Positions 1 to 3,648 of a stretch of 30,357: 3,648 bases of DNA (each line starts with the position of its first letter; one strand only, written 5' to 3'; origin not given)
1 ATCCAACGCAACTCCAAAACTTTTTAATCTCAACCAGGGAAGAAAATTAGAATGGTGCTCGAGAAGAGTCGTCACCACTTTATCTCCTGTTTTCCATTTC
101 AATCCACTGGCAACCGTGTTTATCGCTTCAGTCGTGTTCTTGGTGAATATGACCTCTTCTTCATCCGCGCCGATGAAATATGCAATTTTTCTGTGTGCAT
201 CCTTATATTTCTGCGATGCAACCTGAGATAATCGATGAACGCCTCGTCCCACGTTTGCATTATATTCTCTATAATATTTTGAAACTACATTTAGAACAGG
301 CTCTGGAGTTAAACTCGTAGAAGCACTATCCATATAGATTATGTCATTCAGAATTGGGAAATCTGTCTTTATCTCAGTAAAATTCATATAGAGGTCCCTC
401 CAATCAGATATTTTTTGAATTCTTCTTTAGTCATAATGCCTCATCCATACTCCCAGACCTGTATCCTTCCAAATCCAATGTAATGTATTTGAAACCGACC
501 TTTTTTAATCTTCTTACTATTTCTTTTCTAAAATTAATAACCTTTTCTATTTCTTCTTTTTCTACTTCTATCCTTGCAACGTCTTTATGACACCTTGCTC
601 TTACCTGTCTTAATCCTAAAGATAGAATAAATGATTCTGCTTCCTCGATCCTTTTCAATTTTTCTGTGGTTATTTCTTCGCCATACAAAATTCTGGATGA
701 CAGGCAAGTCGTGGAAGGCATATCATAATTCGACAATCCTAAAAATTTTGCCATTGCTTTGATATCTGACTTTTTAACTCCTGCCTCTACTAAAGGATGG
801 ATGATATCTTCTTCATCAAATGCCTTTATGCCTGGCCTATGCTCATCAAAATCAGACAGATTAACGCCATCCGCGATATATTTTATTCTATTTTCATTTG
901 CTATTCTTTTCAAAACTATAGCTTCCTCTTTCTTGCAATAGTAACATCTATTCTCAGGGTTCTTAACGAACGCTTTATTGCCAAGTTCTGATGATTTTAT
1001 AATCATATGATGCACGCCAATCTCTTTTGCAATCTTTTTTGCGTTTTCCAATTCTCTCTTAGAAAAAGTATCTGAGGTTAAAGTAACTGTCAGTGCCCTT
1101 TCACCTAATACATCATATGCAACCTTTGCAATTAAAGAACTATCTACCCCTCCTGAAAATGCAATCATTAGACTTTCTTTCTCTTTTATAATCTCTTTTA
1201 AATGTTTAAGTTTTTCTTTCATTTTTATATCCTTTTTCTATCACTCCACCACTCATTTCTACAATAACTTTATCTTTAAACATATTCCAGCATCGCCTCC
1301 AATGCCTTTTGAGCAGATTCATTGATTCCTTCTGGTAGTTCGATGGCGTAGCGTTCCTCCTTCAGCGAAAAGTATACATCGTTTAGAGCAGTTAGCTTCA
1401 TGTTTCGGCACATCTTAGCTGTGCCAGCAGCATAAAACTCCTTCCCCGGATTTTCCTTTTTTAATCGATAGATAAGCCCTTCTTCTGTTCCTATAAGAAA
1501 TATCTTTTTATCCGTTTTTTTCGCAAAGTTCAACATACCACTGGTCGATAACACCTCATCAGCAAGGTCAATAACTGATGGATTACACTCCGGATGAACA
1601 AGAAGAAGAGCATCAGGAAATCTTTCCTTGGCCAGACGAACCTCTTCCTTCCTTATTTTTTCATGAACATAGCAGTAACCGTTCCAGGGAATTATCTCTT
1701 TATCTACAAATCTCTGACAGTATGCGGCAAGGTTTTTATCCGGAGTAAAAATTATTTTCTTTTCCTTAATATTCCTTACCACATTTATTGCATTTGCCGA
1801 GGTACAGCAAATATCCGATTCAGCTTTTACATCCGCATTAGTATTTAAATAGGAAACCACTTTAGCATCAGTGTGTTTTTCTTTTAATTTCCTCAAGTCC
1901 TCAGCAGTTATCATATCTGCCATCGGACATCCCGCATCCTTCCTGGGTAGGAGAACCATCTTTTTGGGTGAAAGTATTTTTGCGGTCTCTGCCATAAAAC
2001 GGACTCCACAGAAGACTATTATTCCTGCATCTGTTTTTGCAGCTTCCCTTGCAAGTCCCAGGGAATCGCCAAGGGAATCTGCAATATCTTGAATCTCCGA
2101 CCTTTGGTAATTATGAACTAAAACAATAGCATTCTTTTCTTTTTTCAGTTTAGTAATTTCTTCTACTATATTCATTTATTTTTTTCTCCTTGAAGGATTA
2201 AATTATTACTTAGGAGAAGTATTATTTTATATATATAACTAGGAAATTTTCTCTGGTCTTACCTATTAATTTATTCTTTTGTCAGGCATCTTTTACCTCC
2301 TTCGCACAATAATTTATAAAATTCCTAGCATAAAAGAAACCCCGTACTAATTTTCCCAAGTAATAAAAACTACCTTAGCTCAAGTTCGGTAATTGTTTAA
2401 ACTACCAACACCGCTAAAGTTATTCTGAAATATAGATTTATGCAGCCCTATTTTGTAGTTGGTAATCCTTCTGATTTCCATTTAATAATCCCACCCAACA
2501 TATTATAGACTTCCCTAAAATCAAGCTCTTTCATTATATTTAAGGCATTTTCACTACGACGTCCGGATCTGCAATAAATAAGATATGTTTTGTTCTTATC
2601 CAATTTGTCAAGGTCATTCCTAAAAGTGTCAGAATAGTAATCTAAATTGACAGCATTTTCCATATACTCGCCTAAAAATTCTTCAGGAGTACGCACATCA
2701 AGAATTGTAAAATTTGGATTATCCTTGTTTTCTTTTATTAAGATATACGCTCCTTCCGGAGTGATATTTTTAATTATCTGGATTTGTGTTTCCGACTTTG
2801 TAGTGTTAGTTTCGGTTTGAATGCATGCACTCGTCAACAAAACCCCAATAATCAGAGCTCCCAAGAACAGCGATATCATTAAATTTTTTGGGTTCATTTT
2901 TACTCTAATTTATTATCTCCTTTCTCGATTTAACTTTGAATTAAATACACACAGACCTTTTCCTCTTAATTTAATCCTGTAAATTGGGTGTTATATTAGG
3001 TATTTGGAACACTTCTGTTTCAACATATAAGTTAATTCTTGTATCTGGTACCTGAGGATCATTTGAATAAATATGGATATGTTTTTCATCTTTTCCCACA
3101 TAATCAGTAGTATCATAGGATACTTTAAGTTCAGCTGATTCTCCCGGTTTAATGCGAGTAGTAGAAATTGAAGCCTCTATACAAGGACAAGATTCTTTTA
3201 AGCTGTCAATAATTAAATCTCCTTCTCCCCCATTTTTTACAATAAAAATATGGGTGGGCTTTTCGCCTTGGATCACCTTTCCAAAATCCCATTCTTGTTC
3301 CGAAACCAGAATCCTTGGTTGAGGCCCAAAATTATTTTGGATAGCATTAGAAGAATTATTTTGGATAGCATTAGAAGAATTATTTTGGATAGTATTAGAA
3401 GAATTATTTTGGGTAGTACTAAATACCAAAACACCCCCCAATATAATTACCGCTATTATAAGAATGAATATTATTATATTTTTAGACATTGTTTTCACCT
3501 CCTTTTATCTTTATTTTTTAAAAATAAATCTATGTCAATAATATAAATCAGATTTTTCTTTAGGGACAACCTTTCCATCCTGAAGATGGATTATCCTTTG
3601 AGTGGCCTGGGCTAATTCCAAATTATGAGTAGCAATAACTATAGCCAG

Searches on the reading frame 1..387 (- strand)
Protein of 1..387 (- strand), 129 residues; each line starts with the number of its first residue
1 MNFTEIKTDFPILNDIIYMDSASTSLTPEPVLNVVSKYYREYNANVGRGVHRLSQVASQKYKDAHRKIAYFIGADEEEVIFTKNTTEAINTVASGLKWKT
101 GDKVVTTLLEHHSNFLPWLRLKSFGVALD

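Call 57: search_protein_families(library=pfam, proteins=[window:1-387:-], max_evalue=0.01)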
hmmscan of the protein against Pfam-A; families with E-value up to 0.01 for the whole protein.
window:1-387:- (129 aa): 1 family
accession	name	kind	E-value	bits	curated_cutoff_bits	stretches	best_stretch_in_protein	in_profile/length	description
PF00266.25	Aminotran_5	-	7.8e-37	127.5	21.5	1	17-124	1-111/371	Aminotransferase class-V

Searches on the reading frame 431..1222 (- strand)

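Call 57: search_protein_families(library=pfam, proteins=[window:431-1222:-], max_evalue=0.01)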
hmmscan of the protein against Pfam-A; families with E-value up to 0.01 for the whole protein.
window:431-1222:- (263 aa): 7 families
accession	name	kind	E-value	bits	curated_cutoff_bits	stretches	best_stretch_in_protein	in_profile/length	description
PF02540.23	NAD_synthase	-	3.2e-08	33.4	21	1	8-76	9-80/242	NAD synthase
PF00733.27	Asn_synthase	-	6e-07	29.9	21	1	19-79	21-83/354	Asparagine synthase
PF06508.19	QueC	-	3.1e-06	27.3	22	1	19-87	3-73/210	Queuosine biosynthesis protein QueC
PF24167.1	DUF7411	-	8.7e-06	25.9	28.7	1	18-124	3-107/194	Family of unknown function (DUF7411)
PF01171.26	ATP_bind_3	-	0.0016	18.6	27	0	18-82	2-69/182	PP-loop family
PF00764.25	Arginosuc_synth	-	0.0037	17.8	27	1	19-78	3-62/162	Arginosuccinate synthase N-terminal HUP domain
PF03054.22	tRNA_Me_trans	-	0.0037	17.4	20.6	0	18-78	3-73/202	tRNA methyl transferase HUP domain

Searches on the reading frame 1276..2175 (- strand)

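Call 10: search_protein_families(library=ncbifam, proteins=[window:1276-2175:-])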
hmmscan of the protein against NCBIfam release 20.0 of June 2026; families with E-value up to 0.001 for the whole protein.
window:1276-2175:- (299 aa): 4 families
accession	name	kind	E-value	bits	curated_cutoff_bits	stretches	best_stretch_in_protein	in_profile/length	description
NF006878.0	PRK09375.1-2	equivalog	1.7e-128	428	294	1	2-298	5-304/306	quinolinate synthase NadA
TIGR00550.1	nadA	equivalog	1.4e-110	369.3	262.9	1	2-297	5-307/309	quinolinate synthase NadA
NF006884.0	PRK09375.2-5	equivalog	1.2e-44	152.8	691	2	13-150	84-242/426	quinolinate synthase NadA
NF006882.0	PRK09375.2-3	equivalog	6.6e-15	54.6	561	2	16-150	74-226/447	quinolinate synthase NadA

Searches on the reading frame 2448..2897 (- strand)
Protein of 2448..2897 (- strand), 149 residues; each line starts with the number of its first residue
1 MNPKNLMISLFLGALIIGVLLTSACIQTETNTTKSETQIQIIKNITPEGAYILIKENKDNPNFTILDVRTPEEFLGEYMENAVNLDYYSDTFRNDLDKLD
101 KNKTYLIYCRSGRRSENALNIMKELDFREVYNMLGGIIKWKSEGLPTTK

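Call 10: search_protein_families(library=ncbifam, proteins=[window:2448-2897:-])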
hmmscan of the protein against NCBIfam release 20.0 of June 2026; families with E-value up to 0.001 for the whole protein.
window:2448-2897:- (149 aa): 17 families
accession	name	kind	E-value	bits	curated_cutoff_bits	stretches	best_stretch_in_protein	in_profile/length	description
NF045521.1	rhoda_near_glyco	subfamily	4.2e-17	62.3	145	1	48-146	16-114/144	rhodanese homology domain-containing protein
NF006444.0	PRK08762.1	equivalog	1.9e-13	49.8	449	1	36-147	8-114/387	molybdopterin-synthase adenylyltransferase MoeB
NF005902.0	PRK07878.1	equivalog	2.1e-10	40.1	647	1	58-142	299-383/392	adenylyltransferase/sulfurtransferase MoeZ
NF007627.0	PRK10287.1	equivalog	1.5e-09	38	102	1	66-137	24-94/104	thiosulfate sulfurtransferase PspE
NF041203.1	rhodanese_LYCAU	equivalog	5.5e-09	35.8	115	1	54-148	28-124/126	rhodanese-related (seleno)protein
NF001133.1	PRK00142.1-1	equivalog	8.2e-09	35.4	170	1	43-142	106-205/229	oxygen-dependent tRNA uridine(34) hydroxylase TrhO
TIGR02981.1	phageshock_pspE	exception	1.4e-08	34.9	126.3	1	66-137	22-92/101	thiosulfate sulfurtransferase PspE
NF001195.0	PRK00162.1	equivalog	1.9e-07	31.3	102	1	43-146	5-102/108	thiosulfate sulfurtransferase GlpE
NF008750.0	PRK11784.1-2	equivalog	2.5e-07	30.1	241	0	56-94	9-47/346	tRNA 2-selenouridine(34) synthase MnmH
NF005646.0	PRK07411.1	equivalog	6.6e-07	28.8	633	1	35-143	274-382/390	molybdopterin-synthase adenylyltransferase MoeB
NF045694.1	seleno_TsoB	exception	6.6e-07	27.8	805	1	16-148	8-157/572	rhodanese/DsbD fusion-like selenoprotein TsoB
TIGR04568.1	arch_SelU_Nterm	equivalog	1e-05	25.4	200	0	94-140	166-212/215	selenouridine synthase SelU-like subunit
TIGR04271.1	ThiI_C_thiazole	equivalog_domain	1.8e-05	24.7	70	1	56-128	21-94/101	thiazole biosynthesis protein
TIGR03167.1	tRNA_sel_U_synt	equivalog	2.1e-05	24.1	219.75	0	64-94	4-34/311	tRNA 2-selenouridine(34) synthase MnmH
NF008752.0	PRK11784.1-4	equivalog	0.00047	19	266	0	64-93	20-49/357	tRNA 2-selenouridine(34) synthase MnmH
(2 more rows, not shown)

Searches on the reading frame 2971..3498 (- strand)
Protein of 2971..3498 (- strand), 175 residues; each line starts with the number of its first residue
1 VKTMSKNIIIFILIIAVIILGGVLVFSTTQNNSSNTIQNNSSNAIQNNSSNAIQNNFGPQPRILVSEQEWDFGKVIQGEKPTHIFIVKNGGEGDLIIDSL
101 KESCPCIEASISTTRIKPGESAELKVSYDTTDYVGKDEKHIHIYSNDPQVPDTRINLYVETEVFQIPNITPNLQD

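Call 7: search_protein_families(library=pfam, proteins=[window:2971-3498:-])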
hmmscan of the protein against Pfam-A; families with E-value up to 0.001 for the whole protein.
window:2971-3498:- (175 aa): 2 families
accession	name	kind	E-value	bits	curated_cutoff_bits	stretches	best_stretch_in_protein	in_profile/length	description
PF07610.17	DUF1573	-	6.1e-22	77.9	26.1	1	65-151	3-89/98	Protein of unknown function (DUF1573)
PF22544.2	HYDIN_VesB_CFA65-like_Ig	-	2.3e-17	63.5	25.5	1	61-158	1-98/100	HYDIN/CFA65/VesB-like, Ig-like domain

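Call 10: search_protein_families(library=ncbifam, proteins=[window:2971-3498:-])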
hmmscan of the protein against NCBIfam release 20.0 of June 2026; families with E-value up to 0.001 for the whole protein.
window:2971-3498:- (175 aa): 2 families
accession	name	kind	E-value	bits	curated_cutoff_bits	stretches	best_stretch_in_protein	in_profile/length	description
NF041425.1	OS_HP2_seleno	subfamily_domain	5e-18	65.3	100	1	65-157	1-93/98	OS_HP2 family (seleno)protein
NF012200.0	choice_anch_D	domain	3.4e-08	34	45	1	60-148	14-106/108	choice-of-anchor D domain-containing protein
